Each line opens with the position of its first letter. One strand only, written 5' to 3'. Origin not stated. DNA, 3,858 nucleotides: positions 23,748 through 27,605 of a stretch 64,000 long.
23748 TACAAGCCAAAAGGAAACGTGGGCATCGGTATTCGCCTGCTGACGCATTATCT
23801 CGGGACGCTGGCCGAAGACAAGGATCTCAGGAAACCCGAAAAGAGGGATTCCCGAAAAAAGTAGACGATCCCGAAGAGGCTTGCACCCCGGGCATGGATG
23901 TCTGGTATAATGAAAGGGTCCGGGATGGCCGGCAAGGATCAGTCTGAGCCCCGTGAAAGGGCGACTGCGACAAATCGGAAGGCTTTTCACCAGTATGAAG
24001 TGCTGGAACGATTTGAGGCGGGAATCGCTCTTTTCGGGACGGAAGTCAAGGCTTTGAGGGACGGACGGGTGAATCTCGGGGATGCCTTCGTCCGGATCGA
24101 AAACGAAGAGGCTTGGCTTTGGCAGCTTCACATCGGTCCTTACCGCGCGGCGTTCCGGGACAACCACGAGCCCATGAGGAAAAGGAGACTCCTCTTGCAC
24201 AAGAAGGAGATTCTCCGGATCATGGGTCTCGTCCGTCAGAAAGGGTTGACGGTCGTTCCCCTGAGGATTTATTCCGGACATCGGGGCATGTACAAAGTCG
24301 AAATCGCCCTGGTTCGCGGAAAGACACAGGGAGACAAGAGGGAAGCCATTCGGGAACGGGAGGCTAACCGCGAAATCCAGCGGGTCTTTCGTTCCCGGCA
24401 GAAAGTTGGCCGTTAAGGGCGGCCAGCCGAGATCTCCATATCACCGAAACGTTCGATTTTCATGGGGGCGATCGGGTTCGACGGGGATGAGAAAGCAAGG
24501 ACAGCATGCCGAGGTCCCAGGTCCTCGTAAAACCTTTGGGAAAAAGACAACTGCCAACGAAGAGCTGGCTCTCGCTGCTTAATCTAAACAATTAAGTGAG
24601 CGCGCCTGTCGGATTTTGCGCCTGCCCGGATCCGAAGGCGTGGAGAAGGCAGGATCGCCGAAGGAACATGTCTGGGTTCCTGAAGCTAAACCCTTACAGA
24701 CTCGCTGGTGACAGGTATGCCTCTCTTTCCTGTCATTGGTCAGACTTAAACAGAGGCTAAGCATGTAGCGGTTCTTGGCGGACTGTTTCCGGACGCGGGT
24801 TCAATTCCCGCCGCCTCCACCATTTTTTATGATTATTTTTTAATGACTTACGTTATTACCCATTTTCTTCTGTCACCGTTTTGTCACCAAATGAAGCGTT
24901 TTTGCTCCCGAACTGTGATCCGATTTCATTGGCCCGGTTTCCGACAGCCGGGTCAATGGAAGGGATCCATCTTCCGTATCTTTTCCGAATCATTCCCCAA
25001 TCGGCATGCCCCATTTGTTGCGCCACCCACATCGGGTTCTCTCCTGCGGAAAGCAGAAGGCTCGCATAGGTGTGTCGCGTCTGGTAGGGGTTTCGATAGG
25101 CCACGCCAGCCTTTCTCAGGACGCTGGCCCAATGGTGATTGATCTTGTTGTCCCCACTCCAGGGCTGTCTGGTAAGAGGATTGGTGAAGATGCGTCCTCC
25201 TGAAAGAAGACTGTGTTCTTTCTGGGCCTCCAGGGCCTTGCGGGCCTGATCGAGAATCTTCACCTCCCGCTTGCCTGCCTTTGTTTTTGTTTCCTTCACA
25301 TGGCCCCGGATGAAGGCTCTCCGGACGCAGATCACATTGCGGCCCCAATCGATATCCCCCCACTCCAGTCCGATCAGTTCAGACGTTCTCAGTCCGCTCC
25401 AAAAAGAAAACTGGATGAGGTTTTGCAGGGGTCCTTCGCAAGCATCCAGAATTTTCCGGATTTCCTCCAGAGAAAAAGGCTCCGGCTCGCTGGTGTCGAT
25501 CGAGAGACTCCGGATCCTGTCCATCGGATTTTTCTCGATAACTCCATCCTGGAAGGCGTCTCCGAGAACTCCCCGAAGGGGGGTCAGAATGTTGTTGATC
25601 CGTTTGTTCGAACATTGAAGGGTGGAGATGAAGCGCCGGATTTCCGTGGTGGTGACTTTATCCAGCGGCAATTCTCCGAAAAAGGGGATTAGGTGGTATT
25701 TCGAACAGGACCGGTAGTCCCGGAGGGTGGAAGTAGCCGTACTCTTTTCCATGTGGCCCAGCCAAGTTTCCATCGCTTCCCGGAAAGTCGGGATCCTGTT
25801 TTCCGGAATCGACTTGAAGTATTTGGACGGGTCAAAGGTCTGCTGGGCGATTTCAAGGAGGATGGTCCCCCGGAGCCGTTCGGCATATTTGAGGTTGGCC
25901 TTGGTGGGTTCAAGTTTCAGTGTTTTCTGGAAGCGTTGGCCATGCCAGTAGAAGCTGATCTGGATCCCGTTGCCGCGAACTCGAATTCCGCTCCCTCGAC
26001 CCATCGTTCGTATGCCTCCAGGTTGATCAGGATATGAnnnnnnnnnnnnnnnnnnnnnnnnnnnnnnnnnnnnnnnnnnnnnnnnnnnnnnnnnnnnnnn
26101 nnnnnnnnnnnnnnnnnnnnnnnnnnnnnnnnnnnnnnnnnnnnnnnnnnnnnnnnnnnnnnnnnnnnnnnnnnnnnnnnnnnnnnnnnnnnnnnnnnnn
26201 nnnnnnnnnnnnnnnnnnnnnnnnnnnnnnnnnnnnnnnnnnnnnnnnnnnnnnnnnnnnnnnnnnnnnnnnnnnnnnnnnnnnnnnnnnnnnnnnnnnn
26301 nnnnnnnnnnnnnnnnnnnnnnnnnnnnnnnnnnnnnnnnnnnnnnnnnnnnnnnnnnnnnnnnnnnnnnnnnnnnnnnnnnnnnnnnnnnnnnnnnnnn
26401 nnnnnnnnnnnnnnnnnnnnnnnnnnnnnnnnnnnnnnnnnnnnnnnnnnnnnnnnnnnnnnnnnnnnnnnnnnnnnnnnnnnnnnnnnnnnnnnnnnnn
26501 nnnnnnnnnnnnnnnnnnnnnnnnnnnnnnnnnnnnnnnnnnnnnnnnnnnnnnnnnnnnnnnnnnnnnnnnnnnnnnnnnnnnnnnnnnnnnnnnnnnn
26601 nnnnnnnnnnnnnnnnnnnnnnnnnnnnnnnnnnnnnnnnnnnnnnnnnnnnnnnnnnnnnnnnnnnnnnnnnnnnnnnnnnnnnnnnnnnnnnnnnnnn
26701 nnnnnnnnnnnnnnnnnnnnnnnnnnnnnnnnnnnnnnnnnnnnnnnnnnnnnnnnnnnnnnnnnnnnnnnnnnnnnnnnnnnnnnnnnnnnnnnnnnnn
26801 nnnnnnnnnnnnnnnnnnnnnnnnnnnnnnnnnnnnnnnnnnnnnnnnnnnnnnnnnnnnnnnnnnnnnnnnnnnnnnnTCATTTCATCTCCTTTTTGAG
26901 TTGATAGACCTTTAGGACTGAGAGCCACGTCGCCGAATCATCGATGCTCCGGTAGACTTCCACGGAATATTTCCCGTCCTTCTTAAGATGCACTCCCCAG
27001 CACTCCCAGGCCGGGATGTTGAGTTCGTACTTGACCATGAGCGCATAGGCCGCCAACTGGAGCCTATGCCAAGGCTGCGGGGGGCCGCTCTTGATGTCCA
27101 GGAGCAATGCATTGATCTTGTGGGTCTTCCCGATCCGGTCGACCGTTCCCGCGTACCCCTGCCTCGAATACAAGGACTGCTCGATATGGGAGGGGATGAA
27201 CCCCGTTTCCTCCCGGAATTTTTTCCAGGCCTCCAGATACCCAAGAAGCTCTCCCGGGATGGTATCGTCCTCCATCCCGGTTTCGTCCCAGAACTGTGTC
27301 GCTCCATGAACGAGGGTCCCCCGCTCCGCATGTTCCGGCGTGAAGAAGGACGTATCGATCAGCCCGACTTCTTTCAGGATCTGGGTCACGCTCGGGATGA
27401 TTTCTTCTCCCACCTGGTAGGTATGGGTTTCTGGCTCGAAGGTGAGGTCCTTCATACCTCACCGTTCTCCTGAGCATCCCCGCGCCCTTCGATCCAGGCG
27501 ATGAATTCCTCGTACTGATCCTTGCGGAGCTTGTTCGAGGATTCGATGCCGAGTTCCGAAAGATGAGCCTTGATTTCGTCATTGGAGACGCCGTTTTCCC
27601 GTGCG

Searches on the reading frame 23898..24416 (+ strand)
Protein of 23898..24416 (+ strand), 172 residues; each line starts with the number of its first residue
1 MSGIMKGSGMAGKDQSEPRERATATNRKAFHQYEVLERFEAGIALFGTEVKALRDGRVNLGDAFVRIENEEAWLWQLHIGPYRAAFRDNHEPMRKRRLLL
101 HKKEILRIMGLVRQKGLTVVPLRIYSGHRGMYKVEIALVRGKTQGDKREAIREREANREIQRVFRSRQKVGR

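Call 96: list_cluster_members(proteins=[window:23898-24416:+, window:22254-23864:+, window:33819-34475:-, window:29673-30068:+])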
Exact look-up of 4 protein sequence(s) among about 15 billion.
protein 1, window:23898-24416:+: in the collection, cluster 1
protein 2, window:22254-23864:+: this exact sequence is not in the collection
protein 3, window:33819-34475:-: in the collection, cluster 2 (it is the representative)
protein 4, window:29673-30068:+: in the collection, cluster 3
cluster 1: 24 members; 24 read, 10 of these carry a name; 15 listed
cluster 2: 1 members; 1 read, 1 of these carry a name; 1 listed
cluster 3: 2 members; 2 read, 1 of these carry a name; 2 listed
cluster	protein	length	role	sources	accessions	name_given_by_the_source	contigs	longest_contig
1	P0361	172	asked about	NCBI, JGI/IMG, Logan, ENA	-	SsrA-binding protein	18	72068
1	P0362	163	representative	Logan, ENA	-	-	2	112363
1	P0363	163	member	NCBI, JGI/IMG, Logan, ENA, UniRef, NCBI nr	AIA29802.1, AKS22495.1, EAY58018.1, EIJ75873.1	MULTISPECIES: SsrA-binding protein SmpB [Leptospirillum] | SsrA-binding protein | SsrA-binding protein n=3 Tax=Leptospirillum TaxID=179 RepID=A0A059XX72_9BACT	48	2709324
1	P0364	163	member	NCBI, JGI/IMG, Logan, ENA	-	SsrA-binding protein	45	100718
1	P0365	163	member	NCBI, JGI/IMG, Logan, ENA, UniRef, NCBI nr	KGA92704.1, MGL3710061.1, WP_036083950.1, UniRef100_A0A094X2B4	SsrA-binding protein SmpB [Leptospirillum ferriphilum] | SsrA-binding protein | SsrA-binding protein n=2 Tax=Leptospirillum TaxID=179 RepID=A0A094X2B4_9BACT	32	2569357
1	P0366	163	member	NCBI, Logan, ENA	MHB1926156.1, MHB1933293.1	MAG: SsrA-binding protein SmpB [Leptospirillum sp.]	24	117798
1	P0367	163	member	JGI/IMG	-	SsrA-binding protein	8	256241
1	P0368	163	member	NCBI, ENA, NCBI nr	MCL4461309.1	MAG: SsrA-binding protein SmpB [Nitrospirae bacterium] | SsrA-binding protein SmpB [Nitrospirota bacterium]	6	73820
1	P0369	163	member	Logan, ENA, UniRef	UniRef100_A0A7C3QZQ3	SsrA-binding protein n=1 Tax=Leptospirillum ferriphilum TaxID=178606 ...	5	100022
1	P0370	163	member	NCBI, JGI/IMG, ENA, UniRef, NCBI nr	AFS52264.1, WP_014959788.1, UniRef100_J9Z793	SsrA-binding protein SmpB [Leptospirillum ferriphilum] | SsrA-binding protein | SsrA-binding protein n=1 Tax=Leptospirillum ferriphilum (strain ML-04) TaxID=1048260 ...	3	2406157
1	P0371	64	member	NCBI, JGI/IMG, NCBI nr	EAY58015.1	MAG: tmRNA-binding protein [Leptospirillum rubarum] | SsrA-binding protein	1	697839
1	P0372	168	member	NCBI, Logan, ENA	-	-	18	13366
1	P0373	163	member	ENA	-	-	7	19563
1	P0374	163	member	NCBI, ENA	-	-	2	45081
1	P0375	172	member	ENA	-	-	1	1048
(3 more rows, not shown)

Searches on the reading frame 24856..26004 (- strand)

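Call 7: search_protein_families(library=phrogs, proteins=[window:24856-26004:-], max_evalue=0.001)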
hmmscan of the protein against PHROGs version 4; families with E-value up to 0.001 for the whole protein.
window:24856-26004:- (382 aa): 7 families
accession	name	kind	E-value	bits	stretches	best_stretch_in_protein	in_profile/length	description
phrog_1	-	integration and excision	1.3e-68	233.7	1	11-349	121-438/611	integrase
phrog_216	-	integration and excision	7.2e-32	111.7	1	150-347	29-225/301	integrase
phrog_7685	-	integration and excision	5.4e-09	36.9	1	237-356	120-233/240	integrase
phrog_12766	-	unknown function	5.6e-07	30.3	1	5-68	8-71/82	-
phrog_37709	-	unknown function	6.9e-07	30.2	1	180-227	64-111/116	-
phrog_7244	-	integration and excision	1.9e-05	25.1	1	109-218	110-223/263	integrase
phrog_27762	-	unknown function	2.9e-05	24.8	1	297-347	2-42/57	-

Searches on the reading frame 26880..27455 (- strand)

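Call 7: search_protein_families(library=phrogs, proteins=[window:26880-27455:-], max_evalue=0.001)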
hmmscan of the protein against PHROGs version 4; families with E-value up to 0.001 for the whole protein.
window:26880-27455:- (191 aa): 2 families
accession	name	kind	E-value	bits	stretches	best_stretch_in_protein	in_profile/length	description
phrog_298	-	DNA, RNA and nucleotide metabolism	3.2e-24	86.8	1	3-181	48-253/293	exonuclease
phrog_466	-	DNA, RNA and nucleotide metabolism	2.7e-08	34.6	1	41-147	210-324/446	exonuclease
